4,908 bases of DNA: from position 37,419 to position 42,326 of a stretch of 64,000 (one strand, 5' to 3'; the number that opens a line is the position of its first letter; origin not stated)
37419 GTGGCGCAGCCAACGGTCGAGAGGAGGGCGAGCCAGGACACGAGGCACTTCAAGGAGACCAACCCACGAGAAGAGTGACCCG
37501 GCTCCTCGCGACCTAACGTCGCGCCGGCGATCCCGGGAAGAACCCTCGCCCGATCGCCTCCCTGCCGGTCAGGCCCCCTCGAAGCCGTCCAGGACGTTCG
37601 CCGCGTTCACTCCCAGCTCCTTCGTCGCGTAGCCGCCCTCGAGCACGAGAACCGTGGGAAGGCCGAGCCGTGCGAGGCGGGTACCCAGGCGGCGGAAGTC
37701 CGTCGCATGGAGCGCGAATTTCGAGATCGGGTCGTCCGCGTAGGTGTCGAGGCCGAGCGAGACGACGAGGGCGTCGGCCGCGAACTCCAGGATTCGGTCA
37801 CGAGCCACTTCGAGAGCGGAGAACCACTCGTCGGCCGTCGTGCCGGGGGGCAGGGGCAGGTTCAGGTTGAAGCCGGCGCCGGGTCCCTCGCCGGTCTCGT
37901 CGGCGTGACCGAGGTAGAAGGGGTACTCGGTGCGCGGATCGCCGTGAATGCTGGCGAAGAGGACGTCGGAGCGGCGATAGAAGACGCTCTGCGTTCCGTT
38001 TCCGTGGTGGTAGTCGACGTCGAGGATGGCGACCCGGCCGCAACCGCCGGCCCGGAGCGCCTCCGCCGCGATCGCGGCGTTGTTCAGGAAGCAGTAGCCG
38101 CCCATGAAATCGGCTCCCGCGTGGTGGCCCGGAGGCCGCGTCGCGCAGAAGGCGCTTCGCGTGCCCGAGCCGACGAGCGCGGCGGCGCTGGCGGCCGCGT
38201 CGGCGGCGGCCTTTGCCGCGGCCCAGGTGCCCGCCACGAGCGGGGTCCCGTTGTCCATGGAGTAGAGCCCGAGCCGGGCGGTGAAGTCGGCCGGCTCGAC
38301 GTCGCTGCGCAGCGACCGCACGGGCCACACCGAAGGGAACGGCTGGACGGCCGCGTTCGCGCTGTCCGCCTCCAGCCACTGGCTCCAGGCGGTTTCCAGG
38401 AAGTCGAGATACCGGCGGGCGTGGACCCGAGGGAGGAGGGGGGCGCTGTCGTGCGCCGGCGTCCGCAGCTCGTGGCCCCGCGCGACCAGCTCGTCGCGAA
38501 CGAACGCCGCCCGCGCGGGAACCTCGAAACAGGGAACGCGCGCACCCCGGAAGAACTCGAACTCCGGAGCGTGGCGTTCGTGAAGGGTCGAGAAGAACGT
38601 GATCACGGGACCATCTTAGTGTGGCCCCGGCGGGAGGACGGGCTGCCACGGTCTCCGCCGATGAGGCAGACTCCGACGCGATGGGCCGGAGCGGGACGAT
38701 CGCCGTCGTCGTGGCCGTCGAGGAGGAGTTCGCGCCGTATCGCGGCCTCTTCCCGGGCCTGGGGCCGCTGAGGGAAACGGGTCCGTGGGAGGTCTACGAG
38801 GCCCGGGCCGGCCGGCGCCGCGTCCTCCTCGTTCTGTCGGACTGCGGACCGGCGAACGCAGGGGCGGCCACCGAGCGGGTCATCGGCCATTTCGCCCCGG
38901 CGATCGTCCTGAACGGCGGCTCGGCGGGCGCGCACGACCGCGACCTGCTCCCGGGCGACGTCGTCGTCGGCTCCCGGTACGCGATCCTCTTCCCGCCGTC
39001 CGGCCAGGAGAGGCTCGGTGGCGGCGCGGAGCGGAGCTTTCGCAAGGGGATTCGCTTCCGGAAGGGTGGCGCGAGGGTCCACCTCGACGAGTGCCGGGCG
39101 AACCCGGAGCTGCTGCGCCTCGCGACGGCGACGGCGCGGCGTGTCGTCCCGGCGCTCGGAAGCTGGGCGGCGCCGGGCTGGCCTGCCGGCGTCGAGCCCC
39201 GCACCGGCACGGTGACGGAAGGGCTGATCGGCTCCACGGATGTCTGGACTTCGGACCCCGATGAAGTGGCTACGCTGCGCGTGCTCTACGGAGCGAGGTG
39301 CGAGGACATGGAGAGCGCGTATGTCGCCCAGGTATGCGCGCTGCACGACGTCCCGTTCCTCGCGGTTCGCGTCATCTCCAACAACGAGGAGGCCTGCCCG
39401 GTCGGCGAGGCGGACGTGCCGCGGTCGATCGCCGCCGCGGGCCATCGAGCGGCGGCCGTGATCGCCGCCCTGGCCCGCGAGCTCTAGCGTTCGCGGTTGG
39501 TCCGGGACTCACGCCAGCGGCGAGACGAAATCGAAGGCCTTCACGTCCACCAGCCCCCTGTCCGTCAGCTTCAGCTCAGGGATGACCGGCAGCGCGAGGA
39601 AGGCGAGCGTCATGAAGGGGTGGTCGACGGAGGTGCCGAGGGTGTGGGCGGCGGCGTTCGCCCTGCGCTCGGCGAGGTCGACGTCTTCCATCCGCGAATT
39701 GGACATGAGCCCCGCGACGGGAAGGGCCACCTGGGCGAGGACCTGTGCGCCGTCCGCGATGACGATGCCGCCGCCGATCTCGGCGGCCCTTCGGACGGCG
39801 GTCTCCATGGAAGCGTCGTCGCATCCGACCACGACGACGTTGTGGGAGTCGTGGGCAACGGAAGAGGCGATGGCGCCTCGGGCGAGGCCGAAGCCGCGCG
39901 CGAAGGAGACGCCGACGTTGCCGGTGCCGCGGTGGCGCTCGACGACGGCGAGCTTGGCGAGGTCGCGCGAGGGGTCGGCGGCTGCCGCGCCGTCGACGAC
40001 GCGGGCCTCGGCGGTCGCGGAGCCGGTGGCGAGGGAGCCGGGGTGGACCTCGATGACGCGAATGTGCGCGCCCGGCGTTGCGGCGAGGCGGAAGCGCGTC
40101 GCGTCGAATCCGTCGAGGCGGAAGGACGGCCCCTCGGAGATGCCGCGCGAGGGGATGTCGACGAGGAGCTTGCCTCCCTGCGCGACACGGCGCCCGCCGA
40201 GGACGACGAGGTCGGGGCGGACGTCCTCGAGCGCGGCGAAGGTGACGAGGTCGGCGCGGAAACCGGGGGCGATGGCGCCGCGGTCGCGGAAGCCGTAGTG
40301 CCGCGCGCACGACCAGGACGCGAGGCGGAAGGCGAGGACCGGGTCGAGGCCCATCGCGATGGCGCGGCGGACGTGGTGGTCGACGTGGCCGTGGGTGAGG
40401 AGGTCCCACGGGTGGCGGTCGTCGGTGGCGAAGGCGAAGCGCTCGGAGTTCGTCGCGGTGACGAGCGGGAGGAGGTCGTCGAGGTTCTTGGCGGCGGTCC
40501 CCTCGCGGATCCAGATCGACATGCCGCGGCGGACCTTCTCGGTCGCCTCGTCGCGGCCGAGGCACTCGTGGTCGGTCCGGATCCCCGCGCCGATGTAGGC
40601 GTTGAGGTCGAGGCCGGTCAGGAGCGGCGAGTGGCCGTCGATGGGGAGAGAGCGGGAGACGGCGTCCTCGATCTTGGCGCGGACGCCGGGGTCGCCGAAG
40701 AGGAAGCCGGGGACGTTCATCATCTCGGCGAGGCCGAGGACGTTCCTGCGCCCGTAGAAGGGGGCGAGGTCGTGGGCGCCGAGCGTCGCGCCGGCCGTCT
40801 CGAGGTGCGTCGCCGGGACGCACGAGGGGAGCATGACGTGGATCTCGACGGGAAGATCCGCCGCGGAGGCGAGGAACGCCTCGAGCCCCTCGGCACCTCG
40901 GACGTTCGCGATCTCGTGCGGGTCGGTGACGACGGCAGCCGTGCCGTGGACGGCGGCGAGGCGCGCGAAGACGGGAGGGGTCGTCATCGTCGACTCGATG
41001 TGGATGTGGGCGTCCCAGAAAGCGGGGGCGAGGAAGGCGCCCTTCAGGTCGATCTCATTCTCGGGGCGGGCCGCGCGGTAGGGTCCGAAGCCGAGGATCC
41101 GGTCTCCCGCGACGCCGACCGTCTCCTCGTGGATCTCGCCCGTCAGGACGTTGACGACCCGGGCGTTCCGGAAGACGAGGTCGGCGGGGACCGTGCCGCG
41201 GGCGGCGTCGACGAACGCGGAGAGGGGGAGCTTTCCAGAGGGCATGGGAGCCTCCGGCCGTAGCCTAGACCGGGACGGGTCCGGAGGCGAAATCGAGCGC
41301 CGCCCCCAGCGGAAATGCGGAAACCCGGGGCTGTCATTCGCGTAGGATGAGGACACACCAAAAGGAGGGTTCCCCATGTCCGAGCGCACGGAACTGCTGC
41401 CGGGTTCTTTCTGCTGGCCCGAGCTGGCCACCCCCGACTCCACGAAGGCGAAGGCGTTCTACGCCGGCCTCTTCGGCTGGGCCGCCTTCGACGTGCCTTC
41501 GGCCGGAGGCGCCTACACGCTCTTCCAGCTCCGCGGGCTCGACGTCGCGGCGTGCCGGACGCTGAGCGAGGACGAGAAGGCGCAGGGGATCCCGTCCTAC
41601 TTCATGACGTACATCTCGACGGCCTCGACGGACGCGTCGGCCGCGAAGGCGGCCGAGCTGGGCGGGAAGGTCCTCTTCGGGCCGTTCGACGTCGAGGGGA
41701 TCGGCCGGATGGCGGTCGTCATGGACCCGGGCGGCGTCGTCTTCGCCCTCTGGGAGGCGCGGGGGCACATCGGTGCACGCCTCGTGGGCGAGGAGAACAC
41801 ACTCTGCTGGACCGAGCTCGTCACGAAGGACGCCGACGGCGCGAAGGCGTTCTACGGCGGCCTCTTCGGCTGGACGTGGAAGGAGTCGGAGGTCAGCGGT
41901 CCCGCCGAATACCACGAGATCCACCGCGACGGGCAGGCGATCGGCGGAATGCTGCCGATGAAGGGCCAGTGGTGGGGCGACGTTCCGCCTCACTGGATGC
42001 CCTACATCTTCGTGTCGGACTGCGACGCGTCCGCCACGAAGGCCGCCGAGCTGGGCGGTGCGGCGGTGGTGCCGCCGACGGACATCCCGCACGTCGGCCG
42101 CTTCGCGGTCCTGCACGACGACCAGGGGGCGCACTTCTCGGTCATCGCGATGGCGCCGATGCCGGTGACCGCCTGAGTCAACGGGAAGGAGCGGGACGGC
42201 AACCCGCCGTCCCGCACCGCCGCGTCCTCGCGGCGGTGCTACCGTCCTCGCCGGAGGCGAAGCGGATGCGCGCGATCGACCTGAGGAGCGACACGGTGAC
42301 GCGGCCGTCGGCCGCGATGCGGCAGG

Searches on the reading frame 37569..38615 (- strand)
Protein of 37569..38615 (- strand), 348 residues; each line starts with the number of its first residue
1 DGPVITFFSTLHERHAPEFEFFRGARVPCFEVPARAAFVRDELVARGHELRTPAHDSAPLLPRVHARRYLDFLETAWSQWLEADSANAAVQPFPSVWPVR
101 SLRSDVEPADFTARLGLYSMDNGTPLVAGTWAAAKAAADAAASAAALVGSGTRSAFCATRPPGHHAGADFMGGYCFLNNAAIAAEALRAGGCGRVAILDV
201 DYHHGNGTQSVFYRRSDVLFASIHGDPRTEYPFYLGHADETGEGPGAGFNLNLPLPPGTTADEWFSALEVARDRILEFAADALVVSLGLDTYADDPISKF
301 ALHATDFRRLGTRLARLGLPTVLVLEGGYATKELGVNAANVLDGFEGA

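Call 78: search_protein_families(library=pfam, proteins=[window:37569-38615:-], max_evalue=0.00001)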
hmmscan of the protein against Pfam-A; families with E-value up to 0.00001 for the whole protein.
window:37569-38615:- (348 aa): 1 family
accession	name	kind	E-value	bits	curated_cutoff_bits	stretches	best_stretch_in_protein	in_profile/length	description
PF00850.24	Hist_deacetyl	-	1.6e-69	235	27.9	1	51-343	27-296/298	Histone deacetylase domain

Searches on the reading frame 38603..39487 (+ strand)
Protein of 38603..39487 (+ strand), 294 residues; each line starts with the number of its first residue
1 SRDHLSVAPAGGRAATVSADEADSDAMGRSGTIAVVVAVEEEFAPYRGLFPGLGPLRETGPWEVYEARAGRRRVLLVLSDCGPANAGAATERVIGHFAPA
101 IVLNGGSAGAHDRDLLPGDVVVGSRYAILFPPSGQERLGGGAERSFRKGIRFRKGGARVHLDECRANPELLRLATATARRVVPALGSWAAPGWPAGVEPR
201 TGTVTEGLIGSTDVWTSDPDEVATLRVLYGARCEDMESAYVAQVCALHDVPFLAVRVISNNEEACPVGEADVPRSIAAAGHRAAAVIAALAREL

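Call 78: search_protein_families(library=pfam, proteins=[window:38603-39487:+], max_evalue=0.00001)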
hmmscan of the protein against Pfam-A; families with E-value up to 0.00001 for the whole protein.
window:38603-39487:+ (294 aa): 1 family
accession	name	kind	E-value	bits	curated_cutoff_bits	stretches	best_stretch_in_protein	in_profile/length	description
PF01048.26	PNP_UDP_1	-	5.6e-32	111.5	25.1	1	32-290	1-231/233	Phosphorylase superfamily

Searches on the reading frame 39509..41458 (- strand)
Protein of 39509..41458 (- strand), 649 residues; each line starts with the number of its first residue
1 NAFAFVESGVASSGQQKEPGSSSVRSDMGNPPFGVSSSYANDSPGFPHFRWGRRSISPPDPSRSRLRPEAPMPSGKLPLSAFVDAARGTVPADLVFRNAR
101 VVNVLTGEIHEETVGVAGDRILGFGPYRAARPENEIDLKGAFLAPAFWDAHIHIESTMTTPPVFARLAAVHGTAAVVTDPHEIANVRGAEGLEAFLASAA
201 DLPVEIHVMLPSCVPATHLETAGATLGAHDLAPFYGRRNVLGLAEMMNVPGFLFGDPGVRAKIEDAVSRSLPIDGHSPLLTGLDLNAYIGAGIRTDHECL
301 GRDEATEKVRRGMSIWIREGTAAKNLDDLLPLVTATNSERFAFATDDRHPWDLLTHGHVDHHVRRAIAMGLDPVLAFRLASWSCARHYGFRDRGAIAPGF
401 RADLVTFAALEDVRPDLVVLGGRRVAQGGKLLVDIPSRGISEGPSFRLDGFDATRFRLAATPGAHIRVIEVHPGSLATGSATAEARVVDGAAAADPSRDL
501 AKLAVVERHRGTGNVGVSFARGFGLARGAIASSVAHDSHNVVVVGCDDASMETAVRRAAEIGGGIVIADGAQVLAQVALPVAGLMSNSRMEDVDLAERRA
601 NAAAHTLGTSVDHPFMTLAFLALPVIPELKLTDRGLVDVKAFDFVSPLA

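Call 78: search_protein_families(library=pfam, proteins=[window:39509-41458:-], max_evalue=0.00001)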
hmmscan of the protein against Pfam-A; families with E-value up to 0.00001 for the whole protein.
window:39509-41458:- (649 aa): 3 families
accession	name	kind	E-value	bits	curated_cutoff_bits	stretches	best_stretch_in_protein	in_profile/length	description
PF13382.11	Adenine_deam_C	-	1.2e-61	207.4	27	1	476-642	2-168/169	Adenine deaminase C-terminal domain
PF01979.26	Amidohydro_1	-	5.2e-25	88.9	25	1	143-425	2-345/345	Amidohydrolase family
PF07969.17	Amidohydro_3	-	2.5e-07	31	29.7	0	135-158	2-25/472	Amidohydrolase family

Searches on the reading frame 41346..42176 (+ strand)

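Call 80: search_protein_families(library=pfam, proteins=[window:41346-42176:+], max_evalue=0.001)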
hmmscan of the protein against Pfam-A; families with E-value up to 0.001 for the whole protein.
window:41346-42176:+ (276 aa): 3 families
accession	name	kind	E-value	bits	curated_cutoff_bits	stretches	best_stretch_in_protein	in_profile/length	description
PF00903.31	Glyoxalase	-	6.3e-13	49.6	20.6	2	26-134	6-120/121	Glyoxalase/Bleomycin resistance protein/Dioxygenase superfamily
PF18029.7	Glyoxalase_6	-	1.6e-08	35.6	23.6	0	160-267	6-106/106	Glyoxalase-like domain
PF22677.2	Ble-like_N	-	5.3e-08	32.9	24.5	0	153-178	2-27/41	Bleomycin resistance protein-like N-terminal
